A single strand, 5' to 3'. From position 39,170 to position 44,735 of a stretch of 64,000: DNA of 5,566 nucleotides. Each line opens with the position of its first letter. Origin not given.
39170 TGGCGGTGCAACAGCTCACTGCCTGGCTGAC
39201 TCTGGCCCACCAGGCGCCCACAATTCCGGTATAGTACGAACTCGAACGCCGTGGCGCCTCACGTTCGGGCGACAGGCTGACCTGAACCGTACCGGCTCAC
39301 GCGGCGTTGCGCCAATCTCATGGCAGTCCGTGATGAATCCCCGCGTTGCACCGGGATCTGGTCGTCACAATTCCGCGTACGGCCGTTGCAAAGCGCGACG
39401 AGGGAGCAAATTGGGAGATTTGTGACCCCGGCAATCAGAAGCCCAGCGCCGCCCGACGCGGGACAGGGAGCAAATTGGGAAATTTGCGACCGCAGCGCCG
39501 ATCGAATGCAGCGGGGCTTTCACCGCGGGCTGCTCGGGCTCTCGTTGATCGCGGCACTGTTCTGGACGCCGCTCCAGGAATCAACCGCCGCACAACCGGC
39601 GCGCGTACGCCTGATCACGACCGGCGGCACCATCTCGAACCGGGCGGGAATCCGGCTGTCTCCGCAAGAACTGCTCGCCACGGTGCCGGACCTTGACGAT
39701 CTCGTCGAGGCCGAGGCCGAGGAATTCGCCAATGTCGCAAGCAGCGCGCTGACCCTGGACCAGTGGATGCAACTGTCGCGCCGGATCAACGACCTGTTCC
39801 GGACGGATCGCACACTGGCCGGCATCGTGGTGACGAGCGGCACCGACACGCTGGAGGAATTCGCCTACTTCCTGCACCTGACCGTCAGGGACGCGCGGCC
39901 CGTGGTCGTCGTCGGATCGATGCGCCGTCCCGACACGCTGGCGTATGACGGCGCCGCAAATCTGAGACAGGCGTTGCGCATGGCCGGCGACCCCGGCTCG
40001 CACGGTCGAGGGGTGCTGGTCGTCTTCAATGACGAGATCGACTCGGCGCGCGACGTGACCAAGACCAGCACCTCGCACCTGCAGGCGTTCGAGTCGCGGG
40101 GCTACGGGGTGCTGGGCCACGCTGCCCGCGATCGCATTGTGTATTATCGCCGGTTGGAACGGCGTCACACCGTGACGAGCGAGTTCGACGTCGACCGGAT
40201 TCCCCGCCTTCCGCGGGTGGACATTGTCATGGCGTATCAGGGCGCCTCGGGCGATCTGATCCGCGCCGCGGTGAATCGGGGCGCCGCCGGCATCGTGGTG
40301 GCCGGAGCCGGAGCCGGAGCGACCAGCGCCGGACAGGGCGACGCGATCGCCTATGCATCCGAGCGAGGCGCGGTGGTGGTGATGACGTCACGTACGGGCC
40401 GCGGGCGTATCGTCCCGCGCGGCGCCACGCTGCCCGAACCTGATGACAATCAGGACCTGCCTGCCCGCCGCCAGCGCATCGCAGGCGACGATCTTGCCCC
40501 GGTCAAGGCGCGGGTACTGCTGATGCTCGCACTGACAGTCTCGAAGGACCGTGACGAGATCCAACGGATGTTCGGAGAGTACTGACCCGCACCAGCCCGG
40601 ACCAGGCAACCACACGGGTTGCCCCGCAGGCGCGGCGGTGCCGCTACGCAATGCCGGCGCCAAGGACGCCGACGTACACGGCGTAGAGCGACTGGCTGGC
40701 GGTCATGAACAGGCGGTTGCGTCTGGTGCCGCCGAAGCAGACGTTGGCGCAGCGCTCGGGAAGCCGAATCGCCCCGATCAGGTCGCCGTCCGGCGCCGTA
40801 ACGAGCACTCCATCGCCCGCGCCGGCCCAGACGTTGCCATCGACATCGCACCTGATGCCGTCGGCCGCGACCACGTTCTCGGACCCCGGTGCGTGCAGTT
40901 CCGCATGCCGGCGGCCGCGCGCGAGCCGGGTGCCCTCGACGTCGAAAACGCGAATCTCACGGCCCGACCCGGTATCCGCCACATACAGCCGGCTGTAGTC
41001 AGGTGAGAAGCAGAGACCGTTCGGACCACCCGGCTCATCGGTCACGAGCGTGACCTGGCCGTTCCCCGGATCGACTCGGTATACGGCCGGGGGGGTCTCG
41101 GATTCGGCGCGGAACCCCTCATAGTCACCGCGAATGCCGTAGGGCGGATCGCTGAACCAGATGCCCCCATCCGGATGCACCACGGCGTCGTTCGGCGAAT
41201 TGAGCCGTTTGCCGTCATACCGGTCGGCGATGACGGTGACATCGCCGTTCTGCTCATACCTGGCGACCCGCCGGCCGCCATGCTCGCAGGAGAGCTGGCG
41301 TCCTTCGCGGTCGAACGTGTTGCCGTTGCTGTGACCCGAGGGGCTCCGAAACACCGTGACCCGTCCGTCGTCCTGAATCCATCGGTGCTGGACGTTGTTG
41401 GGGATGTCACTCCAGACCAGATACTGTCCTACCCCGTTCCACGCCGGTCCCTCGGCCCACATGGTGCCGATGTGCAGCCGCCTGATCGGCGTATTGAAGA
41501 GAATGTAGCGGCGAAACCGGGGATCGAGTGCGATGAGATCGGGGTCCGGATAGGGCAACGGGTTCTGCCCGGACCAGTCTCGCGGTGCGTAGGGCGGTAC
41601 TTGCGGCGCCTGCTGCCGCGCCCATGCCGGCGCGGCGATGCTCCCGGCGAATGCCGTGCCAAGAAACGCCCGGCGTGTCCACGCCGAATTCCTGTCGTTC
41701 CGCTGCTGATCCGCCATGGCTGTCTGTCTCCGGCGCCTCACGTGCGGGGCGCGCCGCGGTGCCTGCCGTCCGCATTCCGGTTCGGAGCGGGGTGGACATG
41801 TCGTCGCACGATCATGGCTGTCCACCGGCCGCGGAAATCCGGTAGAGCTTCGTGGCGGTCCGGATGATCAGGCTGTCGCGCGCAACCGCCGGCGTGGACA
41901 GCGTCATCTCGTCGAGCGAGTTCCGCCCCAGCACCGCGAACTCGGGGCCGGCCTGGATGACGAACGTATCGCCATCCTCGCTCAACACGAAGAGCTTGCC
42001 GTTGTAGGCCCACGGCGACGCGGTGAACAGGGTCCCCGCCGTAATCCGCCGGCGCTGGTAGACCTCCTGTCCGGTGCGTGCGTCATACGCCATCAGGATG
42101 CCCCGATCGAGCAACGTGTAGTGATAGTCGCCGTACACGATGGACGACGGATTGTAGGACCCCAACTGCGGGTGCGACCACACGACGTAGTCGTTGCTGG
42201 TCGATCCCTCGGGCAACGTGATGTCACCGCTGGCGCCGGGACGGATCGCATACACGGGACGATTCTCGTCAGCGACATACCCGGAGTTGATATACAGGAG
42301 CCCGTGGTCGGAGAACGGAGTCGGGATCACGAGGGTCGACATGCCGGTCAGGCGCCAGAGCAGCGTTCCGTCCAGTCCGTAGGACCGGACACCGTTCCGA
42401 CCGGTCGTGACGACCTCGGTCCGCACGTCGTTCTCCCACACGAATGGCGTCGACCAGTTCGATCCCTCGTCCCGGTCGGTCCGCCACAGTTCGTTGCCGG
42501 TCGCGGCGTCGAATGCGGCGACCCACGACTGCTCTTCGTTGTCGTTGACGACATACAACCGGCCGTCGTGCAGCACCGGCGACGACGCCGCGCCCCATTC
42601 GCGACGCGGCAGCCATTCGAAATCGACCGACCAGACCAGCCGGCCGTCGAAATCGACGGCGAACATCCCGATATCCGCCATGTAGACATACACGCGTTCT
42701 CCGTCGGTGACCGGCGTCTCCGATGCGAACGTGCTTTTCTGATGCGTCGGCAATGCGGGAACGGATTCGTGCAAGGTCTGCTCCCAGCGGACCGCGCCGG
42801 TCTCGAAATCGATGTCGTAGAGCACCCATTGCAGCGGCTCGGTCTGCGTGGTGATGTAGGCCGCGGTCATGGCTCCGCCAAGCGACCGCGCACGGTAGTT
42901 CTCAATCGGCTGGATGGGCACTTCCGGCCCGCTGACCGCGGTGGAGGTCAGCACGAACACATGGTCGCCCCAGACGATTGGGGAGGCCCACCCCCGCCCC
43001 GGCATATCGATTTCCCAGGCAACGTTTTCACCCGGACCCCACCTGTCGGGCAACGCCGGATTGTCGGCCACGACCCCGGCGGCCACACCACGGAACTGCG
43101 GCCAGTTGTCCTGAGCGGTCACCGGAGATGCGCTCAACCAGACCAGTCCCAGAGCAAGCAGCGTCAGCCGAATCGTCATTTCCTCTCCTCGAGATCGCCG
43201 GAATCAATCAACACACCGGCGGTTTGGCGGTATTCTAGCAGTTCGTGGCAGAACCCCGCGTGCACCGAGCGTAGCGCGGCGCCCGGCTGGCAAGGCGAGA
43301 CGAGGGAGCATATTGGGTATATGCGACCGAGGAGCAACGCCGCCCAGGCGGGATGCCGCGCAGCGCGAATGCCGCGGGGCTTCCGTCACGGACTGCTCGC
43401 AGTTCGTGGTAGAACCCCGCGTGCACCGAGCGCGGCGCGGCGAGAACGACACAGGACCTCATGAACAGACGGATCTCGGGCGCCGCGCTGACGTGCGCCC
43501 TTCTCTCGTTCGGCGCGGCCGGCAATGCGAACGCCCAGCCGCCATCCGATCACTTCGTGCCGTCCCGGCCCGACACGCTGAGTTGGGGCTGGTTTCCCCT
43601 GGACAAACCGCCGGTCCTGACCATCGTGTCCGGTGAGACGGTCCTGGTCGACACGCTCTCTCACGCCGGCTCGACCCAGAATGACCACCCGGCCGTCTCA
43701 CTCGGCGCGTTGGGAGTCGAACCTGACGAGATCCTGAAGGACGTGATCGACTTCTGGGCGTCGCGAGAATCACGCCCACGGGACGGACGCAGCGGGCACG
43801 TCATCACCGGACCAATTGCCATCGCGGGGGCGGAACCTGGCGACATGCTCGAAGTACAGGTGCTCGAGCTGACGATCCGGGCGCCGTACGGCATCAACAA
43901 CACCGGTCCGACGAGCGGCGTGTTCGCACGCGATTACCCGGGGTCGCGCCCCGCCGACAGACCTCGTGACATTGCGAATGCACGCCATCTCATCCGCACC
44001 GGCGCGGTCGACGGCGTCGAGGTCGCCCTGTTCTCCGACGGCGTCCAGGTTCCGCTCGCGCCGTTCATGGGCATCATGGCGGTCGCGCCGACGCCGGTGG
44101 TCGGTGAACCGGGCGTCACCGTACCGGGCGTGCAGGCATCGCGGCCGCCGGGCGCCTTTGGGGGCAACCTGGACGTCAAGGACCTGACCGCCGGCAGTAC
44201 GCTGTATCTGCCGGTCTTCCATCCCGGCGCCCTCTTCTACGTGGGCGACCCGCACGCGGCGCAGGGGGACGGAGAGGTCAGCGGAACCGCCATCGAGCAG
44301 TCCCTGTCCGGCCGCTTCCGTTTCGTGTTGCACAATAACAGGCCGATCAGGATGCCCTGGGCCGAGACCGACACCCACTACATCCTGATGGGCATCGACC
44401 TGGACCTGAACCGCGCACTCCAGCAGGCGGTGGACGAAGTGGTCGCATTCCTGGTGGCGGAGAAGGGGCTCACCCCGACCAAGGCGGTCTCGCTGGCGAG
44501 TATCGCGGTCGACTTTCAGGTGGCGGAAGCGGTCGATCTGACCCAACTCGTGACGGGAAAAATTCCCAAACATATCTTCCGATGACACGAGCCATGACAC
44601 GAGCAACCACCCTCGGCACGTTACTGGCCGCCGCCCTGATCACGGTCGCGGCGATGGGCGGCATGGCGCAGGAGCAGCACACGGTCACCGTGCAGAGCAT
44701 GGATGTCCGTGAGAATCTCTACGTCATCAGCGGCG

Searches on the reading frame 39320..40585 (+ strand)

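Call 12: search_protein_families(library=pfam, proteins=[window:39320-40585:+])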
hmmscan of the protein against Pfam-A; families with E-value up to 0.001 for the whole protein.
window:39320-40585:+ (421 aa): 2 families
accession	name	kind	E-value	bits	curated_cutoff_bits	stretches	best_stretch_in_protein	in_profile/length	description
PF00710.25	Asparaginase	-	4.2e-53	180.2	22.5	1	95-279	1-191/193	Asparaginase, N-terminal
PF17763.6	Asparaginase_C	-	1.6e-28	99.4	34.6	1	299-418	1-114/114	Glutaminase/Asparaginase C-terminal domain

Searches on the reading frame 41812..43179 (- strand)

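Call 12: search_protein_families(library=pfam, proteins=[window:41812-43179:-])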
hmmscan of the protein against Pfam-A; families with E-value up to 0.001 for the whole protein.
window:41812-43179:- (455 aa): 3 families
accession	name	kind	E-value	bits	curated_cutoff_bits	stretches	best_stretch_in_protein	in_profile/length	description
PF13360.13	PQQ_2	-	5.1e-29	102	27.6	2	120-373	5-230/233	Outer membrane protein assembly factor BamB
PF01011.28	PQQ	-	2.6e-07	30.2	26.7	1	196-240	48-89/595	Glucose/ethanol/alcohol dehydrogenase, beta-propeller domain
PF13570.13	Beta-prop_ACSF4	-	2.9e-06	27.3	133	1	121-439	32-317/329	Beta-alanine-activating enzyme, beta-propeller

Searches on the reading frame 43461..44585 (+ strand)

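Call 12: search_protein_families(library=pfam, proteins=[window:43461-44585:+])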
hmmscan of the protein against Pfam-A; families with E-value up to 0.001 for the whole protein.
window:43461-44585:+ (374 aa): 1 family
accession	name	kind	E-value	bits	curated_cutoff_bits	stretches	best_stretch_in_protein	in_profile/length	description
PF03069.20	FmdA_AmdA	-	4.8e-32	111.7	27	2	229-373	205-371/373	Acetamidase/Formamidase family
